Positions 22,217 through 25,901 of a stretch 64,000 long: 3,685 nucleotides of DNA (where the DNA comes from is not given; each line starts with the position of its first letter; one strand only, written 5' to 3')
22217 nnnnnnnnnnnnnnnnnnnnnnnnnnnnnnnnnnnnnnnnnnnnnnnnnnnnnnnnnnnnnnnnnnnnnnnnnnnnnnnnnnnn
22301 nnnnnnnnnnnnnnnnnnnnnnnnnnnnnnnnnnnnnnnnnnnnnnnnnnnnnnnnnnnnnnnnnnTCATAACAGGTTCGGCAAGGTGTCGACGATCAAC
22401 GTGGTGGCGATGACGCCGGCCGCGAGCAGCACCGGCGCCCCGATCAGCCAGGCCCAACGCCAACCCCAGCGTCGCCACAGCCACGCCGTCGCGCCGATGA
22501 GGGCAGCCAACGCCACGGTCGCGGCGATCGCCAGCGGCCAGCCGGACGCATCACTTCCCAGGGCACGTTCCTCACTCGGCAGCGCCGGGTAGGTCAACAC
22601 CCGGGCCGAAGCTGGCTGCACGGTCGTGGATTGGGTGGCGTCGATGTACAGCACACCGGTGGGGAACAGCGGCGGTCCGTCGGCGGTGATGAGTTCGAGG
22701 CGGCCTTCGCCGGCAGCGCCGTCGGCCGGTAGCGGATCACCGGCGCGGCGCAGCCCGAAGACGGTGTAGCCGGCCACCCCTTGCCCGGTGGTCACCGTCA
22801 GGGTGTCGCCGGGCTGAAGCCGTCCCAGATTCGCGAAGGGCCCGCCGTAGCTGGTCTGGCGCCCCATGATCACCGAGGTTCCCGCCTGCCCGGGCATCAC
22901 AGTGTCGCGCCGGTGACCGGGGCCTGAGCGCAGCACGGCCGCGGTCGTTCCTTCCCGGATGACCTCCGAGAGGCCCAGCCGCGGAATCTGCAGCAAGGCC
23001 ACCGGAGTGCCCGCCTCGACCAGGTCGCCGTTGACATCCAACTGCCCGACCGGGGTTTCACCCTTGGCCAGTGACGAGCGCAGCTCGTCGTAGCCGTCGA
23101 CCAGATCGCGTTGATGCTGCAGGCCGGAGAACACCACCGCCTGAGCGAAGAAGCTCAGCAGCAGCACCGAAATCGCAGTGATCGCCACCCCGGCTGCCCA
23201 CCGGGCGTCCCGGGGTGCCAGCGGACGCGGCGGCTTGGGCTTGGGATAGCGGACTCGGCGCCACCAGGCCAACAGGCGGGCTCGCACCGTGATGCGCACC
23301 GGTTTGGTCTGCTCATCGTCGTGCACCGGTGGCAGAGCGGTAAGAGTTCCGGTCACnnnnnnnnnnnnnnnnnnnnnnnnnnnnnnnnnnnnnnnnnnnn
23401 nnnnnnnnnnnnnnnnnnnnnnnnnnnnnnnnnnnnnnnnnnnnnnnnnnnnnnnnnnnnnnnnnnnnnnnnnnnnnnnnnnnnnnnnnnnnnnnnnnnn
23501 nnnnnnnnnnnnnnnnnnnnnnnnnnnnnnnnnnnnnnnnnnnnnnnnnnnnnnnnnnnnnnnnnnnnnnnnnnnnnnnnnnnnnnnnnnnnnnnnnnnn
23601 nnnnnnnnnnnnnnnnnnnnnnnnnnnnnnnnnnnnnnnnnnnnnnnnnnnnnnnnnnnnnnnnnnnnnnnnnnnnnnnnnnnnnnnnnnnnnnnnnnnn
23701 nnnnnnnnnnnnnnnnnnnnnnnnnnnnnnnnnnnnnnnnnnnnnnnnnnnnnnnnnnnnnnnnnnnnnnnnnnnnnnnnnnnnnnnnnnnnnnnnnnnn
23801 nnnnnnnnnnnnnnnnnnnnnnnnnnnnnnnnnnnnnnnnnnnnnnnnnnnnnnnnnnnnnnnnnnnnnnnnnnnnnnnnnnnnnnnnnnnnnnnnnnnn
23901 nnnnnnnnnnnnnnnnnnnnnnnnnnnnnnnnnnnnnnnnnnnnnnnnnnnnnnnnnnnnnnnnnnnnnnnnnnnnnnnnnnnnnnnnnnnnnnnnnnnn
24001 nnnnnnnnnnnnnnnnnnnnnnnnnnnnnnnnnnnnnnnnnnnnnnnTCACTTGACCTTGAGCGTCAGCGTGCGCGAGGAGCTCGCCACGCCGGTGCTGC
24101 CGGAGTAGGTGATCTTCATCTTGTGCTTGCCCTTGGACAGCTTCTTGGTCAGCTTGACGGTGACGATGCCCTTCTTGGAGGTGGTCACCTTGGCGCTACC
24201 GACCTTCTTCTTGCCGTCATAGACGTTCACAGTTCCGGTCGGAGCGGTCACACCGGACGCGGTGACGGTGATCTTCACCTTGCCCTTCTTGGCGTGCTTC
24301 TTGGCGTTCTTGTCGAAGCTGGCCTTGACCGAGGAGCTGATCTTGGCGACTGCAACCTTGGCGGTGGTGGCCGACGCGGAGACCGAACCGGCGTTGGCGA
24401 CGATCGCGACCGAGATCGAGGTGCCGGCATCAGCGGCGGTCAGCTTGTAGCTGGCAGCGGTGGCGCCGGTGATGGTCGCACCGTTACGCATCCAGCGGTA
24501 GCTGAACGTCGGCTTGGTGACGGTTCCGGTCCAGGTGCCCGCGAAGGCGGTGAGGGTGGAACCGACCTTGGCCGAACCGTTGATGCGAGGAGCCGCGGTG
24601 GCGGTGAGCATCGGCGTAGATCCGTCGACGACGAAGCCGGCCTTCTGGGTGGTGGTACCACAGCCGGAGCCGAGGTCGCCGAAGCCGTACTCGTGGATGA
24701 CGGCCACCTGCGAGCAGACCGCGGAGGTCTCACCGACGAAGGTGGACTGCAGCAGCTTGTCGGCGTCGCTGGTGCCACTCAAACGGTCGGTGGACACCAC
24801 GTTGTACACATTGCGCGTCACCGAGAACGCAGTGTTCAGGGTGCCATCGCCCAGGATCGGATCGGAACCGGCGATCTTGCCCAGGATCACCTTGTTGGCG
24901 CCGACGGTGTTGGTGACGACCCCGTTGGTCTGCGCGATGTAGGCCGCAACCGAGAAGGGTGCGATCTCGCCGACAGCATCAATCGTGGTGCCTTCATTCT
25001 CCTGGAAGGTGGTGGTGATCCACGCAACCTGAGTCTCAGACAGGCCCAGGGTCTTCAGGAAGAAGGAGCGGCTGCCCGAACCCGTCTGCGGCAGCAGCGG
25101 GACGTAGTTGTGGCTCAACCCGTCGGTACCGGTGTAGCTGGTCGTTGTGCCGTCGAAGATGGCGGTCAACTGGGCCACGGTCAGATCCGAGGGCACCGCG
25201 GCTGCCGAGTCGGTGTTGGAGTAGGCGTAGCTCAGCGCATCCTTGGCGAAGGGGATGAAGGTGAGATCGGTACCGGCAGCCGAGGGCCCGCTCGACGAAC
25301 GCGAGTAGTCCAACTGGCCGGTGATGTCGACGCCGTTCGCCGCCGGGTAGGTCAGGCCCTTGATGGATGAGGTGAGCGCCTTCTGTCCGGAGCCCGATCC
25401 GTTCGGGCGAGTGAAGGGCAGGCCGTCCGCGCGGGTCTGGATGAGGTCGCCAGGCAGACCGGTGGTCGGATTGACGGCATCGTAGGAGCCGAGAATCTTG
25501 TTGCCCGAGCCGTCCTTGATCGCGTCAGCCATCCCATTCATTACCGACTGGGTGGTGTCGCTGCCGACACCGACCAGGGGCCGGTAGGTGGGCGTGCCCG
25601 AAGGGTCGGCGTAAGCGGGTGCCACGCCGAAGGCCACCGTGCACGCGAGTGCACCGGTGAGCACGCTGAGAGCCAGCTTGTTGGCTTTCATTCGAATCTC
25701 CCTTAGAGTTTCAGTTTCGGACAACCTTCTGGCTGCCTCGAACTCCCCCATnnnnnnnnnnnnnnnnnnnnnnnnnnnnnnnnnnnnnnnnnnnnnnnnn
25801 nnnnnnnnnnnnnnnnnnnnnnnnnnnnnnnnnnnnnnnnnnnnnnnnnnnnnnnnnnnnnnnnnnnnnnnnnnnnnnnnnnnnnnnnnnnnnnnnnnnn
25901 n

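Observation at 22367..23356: Sortase-fold protein with both the catalytic His and Cys replaced, and no Cys in the whole protein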

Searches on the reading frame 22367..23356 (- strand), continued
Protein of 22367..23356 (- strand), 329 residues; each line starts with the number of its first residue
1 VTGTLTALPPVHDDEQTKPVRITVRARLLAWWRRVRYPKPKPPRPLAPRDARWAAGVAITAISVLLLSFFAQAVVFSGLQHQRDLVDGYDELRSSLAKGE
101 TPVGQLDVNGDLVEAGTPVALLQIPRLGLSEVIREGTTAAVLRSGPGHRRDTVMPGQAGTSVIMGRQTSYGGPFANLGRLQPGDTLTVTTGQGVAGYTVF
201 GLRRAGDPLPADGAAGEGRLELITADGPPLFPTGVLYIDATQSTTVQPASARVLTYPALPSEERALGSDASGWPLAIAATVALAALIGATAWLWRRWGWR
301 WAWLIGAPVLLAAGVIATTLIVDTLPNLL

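Call 54: search_protein_representatives(alignment_id=A2)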
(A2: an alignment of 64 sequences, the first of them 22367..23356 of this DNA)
Query: 64 sequences, 329 profile positions. Proteins with E-value up to 0.001 (for the whole library): 8471; up to 1e-10: 3051; up to 1e-30: 479. The best 150 are listed.
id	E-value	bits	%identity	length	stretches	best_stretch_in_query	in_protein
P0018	6.6e-162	554.5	-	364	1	27-329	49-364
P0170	7.5e-129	445.8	-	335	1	27-329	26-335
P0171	1.4e-121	421.9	-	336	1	34-329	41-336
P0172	3.5e-113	394.3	-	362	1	18-329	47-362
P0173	1.0e-97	343.5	-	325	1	31-328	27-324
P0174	7.4e-97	340.7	-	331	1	22-329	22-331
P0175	2.2e-96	339.1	-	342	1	15-329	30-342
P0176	1.3e-95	336.6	-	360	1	35-329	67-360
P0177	5.6e-95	334.5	-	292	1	31-243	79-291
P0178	6.7e-95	334.3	-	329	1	34-329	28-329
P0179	7.2e-94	330.9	-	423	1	35-329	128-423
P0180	5.3e-93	328.0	-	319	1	42-328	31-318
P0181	2.6e-92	325.7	-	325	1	51-329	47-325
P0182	3.0e-90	319.0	-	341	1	29-329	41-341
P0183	7.8e-89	314.3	-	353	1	14-329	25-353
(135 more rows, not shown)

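Call 90: search_solved_structures(query=window:22367-23356:-, max_evalue=0.0001, show_alignments=5)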
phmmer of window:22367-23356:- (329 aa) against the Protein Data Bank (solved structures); distinct sequences matched with E-value up to 0.0001: 6.
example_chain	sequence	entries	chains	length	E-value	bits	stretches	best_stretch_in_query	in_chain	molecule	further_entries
5uus_A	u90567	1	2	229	4.6e-11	45.9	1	114-206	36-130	Possible sortase-like protein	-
5go5_A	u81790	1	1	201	1e-10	44.8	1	115-197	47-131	sortase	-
5go6_A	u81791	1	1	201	1.1e-10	44.7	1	115-197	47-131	Putative secreted protein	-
4d70_A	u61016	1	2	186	1.4e-10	44.3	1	113-199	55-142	SORTASE FAMILY PROTEIN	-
5cuw_A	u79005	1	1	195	2e-05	27.4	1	113-198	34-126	SrtE1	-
5utt_A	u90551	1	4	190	9.3e-05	25.2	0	116-194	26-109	Sortase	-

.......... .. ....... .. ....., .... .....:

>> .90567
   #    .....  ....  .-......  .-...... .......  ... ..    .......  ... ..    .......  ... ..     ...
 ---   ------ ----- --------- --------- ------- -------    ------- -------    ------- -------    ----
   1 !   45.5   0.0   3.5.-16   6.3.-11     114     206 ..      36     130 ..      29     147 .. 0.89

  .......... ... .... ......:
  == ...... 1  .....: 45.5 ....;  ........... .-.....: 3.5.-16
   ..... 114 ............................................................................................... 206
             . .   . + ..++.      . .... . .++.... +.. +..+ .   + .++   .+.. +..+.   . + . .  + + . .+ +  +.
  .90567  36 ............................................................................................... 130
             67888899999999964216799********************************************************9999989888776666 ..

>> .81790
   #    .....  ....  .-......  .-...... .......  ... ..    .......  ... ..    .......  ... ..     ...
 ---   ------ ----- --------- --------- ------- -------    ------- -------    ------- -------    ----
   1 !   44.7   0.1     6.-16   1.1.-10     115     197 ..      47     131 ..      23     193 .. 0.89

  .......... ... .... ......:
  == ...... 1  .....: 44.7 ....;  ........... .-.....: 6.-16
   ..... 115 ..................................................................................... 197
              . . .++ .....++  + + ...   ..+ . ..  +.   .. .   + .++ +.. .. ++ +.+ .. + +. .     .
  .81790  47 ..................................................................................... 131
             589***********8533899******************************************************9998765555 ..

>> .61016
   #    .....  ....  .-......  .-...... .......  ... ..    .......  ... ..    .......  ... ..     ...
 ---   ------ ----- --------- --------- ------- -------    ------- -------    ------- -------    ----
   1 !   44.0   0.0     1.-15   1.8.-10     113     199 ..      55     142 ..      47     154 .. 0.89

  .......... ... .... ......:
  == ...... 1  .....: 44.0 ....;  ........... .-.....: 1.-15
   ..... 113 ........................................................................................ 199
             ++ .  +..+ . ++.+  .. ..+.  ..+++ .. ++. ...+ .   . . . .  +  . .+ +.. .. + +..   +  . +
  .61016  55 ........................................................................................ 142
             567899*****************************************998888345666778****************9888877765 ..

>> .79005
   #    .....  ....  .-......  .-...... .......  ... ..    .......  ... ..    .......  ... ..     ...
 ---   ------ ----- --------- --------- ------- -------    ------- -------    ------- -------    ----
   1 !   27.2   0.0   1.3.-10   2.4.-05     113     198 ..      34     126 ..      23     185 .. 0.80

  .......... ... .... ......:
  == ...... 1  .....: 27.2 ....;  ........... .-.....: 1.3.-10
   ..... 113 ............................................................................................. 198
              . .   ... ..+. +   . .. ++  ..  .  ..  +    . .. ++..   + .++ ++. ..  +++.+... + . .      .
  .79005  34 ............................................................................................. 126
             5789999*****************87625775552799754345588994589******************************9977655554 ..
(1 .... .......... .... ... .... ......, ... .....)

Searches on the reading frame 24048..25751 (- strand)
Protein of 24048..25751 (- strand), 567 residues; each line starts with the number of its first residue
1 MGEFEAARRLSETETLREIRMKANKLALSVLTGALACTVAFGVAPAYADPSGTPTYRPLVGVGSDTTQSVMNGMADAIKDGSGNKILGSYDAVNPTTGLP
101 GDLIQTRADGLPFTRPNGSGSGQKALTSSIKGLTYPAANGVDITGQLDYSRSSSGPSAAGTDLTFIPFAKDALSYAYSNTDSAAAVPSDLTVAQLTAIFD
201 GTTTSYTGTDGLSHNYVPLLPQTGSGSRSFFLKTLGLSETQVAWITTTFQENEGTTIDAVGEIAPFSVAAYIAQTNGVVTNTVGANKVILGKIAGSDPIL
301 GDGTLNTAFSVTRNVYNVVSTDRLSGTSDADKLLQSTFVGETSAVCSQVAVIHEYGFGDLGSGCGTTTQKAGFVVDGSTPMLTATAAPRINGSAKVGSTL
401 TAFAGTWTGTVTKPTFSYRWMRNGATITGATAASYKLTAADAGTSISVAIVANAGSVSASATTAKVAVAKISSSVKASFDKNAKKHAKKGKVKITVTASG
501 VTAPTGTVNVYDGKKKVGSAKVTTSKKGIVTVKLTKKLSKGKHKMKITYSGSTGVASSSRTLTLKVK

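Call 3: search_protein_families(library=pfam, proteins=[window:24048-25751:-], max_evalue=0.01)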
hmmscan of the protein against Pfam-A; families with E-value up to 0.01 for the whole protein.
window:24048-25751:- (567 aa): 2 families
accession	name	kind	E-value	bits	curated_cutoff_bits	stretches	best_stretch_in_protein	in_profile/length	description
PF16640.11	Big_3_5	-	2.9e-11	44.2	35.5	1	491-566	15-87/88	Bacterial Ig-like domain (group 3)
PF19077.6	Big_13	-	0.0098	16.8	27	1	502-566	35-100/102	Bacterial Ig-like domain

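Call 4: search_protein_families(library=ncbifam, proteins=[window:24048-25751:-], max_evalue=0.01)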
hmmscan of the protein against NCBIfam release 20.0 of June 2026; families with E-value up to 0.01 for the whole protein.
window:24048-25751:- (567 aa): 1 family
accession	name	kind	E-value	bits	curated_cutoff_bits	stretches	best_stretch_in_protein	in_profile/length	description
NF040485.1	ZirU_fam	subfamily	0.00082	19.6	100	1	389-502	28-142/210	ZirU family protein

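Call 29: search_solved_structures(query=window:24048-25751:-, max_evalue=1)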
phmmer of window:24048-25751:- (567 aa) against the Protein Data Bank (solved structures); distinct sequences matched with E-value up to 1: 2.
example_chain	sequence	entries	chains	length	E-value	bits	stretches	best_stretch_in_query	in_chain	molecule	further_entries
1cs6_A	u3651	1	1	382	0.073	15.2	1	412-495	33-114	AXONIN-1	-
9c2d_S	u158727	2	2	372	0.085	14.9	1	364-466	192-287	Tail protein | Putative tail protein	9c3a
